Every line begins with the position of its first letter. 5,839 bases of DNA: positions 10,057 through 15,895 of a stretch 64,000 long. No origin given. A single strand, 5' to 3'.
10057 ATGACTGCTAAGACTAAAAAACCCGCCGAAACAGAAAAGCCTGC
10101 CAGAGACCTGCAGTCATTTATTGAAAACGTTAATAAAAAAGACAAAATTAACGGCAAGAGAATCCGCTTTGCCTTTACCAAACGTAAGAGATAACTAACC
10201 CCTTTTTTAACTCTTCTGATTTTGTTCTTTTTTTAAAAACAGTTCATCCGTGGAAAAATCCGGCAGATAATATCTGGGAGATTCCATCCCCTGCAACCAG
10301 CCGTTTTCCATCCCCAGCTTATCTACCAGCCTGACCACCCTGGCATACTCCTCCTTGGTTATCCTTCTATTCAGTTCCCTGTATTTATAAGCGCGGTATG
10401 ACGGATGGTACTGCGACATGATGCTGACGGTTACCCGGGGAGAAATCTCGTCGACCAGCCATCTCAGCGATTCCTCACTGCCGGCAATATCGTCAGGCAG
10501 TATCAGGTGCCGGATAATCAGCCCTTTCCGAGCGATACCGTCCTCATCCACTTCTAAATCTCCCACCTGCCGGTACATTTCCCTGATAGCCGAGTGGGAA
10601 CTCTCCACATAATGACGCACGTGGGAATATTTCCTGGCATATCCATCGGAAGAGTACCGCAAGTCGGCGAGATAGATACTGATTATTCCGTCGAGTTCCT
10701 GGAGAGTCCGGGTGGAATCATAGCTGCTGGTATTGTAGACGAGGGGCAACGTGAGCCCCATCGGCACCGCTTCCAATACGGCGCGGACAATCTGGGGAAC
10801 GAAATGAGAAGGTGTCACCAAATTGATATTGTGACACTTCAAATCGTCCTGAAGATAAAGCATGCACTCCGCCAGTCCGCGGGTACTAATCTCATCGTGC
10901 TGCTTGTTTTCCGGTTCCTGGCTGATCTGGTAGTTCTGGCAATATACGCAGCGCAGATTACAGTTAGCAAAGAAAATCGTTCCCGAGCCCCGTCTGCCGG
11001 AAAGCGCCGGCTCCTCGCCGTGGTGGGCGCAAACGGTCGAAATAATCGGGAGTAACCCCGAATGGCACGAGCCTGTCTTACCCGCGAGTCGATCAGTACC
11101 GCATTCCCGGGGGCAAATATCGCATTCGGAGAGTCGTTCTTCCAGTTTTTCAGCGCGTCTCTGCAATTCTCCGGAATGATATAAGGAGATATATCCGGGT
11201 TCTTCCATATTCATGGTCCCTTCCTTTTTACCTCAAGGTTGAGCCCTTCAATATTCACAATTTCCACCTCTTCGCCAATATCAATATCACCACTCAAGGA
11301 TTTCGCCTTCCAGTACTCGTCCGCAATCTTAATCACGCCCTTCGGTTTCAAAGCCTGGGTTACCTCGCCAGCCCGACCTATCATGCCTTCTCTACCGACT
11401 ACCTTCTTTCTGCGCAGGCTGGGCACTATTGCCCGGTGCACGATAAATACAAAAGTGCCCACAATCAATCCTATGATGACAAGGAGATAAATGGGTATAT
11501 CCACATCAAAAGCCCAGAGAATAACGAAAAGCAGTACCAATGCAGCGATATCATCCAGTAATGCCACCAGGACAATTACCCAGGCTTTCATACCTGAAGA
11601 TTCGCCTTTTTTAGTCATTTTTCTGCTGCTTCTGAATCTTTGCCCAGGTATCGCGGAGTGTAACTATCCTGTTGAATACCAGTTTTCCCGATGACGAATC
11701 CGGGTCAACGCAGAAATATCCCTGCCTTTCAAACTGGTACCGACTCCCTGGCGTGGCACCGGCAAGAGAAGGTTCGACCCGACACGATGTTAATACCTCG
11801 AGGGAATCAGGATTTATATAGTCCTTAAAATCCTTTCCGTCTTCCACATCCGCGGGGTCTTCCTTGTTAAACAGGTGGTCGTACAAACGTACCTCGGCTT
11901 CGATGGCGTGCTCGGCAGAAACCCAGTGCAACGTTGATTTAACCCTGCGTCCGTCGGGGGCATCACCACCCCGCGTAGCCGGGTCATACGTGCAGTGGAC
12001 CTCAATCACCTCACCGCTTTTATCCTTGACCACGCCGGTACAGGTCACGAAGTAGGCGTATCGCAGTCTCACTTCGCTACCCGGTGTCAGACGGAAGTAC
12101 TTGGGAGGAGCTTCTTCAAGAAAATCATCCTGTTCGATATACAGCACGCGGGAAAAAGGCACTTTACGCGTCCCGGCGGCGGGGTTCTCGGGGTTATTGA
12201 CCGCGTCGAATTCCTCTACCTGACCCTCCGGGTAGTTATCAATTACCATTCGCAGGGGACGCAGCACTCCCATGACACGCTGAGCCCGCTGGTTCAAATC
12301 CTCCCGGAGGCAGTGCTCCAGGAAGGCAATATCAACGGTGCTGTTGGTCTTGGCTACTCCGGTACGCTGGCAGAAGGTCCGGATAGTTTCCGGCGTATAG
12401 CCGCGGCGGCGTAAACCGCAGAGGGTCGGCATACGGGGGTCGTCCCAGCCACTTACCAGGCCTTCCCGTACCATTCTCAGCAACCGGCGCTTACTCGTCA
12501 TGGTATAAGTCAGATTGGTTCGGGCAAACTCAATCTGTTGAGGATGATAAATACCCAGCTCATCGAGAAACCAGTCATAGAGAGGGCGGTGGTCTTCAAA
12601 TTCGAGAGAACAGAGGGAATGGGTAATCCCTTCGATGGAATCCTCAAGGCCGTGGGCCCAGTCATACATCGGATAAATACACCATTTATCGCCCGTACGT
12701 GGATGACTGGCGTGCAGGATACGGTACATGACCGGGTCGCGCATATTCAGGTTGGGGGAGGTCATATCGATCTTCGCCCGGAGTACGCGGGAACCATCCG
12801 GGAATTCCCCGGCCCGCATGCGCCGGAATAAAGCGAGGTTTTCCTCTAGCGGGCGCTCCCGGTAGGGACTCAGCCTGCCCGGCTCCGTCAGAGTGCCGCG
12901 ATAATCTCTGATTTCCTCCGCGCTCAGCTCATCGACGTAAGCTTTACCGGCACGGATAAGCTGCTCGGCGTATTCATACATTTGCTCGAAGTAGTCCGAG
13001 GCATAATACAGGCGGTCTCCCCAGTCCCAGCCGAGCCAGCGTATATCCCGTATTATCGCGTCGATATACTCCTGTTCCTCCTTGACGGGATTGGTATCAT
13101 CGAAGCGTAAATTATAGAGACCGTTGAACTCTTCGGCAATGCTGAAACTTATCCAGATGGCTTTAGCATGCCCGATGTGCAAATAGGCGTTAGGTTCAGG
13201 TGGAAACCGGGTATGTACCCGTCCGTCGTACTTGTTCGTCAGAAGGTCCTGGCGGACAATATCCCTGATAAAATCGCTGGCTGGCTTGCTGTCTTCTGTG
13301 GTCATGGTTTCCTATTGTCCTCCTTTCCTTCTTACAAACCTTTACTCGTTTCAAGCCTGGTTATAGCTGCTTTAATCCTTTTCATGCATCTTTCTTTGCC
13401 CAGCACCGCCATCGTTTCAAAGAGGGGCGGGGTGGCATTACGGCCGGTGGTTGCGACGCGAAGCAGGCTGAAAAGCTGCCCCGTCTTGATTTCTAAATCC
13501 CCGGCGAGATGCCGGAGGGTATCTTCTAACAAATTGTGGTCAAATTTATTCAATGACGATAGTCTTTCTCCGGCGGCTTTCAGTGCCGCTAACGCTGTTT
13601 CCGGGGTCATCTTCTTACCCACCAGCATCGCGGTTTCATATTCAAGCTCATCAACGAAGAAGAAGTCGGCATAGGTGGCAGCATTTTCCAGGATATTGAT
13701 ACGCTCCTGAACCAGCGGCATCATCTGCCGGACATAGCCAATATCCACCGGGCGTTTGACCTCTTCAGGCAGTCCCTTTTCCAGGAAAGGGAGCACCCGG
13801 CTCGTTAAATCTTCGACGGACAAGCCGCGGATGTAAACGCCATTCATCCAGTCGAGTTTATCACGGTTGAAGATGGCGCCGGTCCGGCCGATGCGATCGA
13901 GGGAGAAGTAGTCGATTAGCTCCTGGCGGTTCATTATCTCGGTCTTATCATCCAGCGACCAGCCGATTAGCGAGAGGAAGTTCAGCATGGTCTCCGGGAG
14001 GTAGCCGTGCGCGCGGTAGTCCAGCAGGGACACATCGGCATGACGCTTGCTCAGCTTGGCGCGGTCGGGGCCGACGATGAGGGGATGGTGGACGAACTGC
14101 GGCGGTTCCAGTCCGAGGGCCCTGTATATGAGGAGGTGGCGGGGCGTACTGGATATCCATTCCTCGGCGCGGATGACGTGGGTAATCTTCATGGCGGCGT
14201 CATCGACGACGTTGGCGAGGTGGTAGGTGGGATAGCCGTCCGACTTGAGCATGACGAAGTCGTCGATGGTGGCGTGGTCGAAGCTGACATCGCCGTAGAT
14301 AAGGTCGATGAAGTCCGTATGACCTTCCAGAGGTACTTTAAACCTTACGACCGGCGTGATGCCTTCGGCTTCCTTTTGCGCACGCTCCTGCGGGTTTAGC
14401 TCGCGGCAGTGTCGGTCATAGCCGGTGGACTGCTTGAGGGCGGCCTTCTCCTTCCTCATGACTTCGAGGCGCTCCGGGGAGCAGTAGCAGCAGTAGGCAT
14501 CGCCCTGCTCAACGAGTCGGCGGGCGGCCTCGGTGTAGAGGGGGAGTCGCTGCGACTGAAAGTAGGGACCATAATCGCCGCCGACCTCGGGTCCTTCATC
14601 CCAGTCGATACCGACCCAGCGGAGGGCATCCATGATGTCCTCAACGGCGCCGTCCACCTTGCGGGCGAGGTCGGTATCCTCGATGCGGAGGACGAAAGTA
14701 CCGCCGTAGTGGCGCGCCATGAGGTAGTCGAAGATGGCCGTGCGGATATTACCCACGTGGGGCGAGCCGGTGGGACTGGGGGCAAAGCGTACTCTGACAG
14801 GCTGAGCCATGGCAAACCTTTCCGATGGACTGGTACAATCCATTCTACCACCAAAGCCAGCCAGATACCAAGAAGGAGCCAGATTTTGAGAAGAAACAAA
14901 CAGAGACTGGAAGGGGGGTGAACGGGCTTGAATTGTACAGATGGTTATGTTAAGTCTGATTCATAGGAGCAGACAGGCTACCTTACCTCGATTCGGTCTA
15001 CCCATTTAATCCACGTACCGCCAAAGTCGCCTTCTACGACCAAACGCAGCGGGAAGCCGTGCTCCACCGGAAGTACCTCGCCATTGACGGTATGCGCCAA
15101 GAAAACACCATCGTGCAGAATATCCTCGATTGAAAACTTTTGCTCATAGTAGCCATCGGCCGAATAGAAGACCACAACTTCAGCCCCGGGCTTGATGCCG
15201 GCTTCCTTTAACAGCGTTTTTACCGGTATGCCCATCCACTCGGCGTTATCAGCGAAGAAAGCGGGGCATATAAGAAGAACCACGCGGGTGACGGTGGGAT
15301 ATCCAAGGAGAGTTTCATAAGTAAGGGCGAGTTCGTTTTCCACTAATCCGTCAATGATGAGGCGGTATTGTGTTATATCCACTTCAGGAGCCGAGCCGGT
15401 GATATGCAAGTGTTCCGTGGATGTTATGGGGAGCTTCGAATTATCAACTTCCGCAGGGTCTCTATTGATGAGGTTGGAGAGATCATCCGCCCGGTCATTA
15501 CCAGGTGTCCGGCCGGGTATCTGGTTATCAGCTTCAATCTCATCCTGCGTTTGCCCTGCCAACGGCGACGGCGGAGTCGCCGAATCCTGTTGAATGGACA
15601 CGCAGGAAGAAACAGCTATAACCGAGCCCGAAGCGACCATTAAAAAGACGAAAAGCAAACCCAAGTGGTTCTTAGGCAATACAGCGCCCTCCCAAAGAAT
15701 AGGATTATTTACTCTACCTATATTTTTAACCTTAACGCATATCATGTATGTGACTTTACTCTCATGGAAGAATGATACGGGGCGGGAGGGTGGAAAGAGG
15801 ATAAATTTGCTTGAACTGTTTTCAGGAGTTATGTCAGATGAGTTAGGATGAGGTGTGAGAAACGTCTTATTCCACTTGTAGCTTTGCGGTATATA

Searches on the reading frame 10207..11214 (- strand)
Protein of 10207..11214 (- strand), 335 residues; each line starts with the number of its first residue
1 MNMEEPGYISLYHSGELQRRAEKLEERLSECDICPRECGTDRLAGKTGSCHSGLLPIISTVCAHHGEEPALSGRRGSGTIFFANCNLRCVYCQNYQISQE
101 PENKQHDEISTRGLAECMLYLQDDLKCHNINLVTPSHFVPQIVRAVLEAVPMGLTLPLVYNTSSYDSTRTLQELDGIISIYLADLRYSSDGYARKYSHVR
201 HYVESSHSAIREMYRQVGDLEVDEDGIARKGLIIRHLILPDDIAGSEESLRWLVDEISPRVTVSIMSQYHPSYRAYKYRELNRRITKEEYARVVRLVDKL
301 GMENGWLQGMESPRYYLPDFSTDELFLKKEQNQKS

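Call 41: search_protein_families(library=pfam, proteins=[window:10207-11214:-], max_evalue=0.00001)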
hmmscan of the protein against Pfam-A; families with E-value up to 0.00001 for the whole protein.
window:10207-11214:- (335 aa): 1 family
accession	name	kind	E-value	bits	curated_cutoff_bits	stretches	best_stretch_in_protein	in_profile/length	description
PF04055.27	Radical_SAM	-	9.2e-06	26.4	29.5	0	80-175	2-98/166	Radical SAM superfamily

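Call 64: search_protein_families(library=ncbifam, proteins=[window:10207-11214:-], max_evalue=0.00001)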
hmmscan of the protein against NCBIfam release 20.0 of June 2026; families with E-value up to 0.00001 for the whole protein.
window:10207-11214:- (335 aa): 1 family
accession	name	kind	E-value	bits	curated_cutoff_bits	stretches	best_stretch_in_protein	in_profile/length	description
TIGR04337.1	AmmeMemoSam_rS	hypoth_equivalog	4.7e-07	29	220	0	83-127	77-118/349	AmmeMemoRadiSam system radical SAM enzyme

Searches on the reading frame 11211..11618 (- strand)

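Call 41: search_protein_families(library=pfam, proteins=[window:11211-11618:-], max_evalue=0.00001)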
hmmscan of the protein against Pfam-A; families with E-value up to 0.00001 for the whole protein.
window:11211-11618:- (135 aa): 1 family
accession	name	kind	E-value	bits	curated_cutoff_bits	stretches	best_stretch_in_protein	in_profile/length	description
PF01957.25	NfeD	-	1.9e-16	60.4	29.1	1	77-132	2-57/57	NfeD-like C-terminal, partner-binding domain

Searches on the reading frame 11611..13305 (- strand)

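Call 41: search_protein_families(library=pfam, proteins=[window:11611-13305:-], max_evalue=0.00001)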
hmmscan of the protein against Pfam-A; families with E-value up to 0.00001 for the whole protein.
window:11611-13305:- (564 aa): 3 families
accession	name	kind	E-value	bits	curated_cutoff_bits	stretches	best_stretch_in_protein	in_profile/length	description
PF00749.27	tRNA-synt_1c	-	1.5e-103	346.4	23.4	1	30-338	2-313/314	tRNA synthetases class I (E and Q), catalytic domain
PF03950.23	tRNA-synt_1c_C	-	2e-30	105.3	23.9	1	341-441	1-91/91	tRNA synthetases class I (E and Q), anti-codon binding domain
PF20974.2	tRNA-synt_1c_C2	-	7.9e-27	94.2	23.9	1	458-534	1-69/69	tRNA synthetases class I (E and Q), anti-codon binding domain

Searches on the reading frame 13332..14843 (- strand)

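Call 41: search_protein_families(library=pfam, proteins=[window:13332-14843:-], max_evalue=0.00001)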
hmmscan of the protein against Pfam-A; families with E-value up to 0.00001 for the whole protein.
window:13332-14843:- (503 aa): 2 families
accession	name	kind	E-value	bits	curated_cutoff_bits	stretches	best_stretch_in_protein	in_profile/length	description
PF00749.27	tRNA-synt_1c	-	1.5e-104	349.7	23.4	1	16-332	2-314/314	tRNA synthetases class I (E and Q), catalytic domain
PF19269.4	Anticodon_2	-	1.8e-33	116.3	23.6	1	348-494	4-141/141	Anticodon binding domain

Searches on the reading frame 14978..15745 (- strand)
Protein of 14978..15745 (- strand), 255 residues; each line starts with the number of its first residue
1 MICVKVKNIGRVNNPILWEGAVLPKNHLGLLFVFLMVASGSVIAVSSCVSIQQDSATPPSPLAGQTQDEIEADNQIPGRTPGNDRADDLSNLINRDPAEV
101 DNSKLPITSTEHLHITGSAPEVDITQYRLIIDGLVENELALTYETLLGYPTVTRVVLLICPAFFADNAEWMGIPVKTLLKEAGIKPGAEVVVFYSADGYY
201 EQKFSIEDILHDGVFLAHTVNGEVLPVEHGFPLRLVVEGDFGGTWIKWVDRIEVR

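Call 41: search_protein_families(library=pfam, proteins=[window:14978-15745:-], max_evalue=0.00001)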
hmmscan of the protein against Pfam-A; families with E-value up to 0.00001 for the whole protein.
window:14978-15745:- (255 aa): 1 family
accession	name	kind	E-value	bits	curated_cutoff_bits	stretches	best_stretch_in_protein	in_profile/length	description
PF00174.25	Oxidored_molyb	-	4.1e-36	124.6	24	1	117-254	2-160/169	Oxidoreductase molybdopterin binding domain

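Call 64: search_protein_families(library=ncbifam, proteins=[window:14978-15745:-], max_evalue=0.00001)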
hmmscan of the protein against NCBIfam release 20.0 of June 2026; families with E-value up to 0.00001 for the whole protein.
window:14978-15745:- (255 aa): 4 families
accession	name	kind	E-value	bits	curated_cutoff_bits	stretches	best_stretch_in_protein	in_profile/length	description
TIGR04555.1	sulfite_DH_soxC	equivalog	1.6e-28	99.8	420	2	166-254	166-254/408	sulfite dehydrogenase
NF052245.1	SorA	equivalog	1.8e-20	73.1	600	1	167-254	151-245/396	SorA family sulfite dehydrogenase catalytic subunit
NF003767.0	PRK05363.1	equivalog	4.8e-10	39.2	207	1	115-253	89-244/320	protein-methionine-sulfoxide reductase catalytic subunit MsrP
NF052247.1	SorT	equivalog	1.4e-06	27.4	570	1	210-253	198-241/387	SorT family sulfite dehydrogenase catalytic subunit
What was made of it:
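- A sulfite-oxidase-type Moco protein at 14978-15745 suggests the organism makes the pterin cofactor (calls 41, 64).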
